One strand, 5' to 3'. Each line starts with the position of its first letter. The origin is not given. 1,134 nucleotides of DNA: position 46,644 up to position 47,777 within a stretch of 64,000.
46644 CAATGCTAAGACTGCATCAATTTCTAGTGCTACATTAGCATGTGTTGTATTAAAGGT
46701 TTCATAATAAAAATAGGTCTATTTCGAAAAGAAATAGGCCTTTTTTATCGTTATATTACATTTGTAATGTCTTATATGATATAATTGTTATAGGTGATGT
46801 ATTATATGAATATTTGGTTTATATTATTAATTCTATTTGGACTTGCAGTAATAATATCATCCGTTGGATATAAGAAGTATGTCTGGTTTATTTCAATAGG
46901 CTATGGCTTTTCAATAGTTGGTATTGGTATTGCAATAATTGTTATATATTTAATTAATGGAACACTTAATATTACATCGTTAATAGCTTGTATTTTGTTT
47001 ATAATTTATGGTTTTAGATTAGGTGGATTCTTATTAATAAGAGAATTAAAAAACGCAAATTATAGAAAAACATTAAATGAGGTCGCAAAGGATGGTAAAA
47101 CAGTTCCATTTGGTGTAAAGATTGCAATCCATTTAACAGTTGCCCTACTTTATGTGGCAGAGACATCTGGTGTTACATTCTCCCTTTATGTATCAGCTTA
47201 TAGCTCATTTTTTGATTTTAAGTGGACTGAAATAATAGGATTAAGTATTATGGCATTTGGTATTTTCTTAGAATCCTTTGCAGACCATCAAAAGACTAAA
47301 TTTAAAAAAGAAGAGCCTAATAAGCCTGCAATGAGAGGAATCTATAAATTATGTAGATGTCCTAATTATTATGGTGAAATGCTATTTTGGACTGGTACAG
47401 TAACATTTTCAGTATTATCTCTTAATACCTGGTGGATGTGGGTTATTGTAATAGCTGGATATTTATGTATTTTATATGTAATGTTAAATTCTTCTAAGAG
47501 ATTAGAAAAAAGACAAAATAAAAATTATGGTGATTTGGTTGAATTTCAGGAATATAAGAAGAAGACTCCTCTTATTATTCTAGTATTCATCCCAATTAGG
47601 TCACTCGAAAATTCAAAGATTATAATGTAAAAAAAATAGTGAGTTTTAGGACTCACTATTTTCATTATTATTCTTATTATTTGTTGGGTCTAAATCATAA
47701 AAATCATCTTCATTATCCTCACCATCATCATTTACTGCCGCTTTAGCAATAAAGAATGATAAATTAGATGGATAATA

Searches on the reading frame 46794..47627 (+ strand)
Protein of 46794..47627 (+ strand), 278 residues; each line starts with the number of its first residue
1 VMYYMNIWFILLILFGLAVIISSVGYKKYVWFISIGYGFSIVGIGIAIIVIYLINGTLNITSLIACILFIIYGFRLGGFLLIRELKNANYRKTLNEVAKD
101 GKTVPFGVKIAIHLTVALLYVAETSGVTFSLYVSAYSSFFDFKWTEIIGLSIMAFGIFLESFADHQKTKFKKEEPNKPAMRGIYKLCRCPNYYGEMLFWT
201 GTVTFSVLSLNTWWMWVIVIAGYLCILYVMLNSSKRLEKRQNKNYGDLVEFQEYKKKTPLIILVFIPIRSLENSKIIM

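Call 29: search_protein_families(library=pfam, proteins=[window:46794-47627:+], max_evalue=0.001)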
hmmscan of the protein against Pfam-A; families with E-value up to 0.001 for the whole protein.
window:46794-47627:+ (278 aa): 2 families
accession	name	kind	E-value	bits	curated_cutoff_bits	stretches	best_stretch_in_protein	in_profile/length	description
PF06966.17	DUF1295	-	4.8e-28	98.7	20.4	1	46-258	24-235/235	Protein of unknown function (DUF1295)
PF02544.21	Steroid_dh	-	9.9e-05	22.8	22.6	1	115-213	9-110/150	3-oxo-5-alpha-steroid 4-dehydrogenase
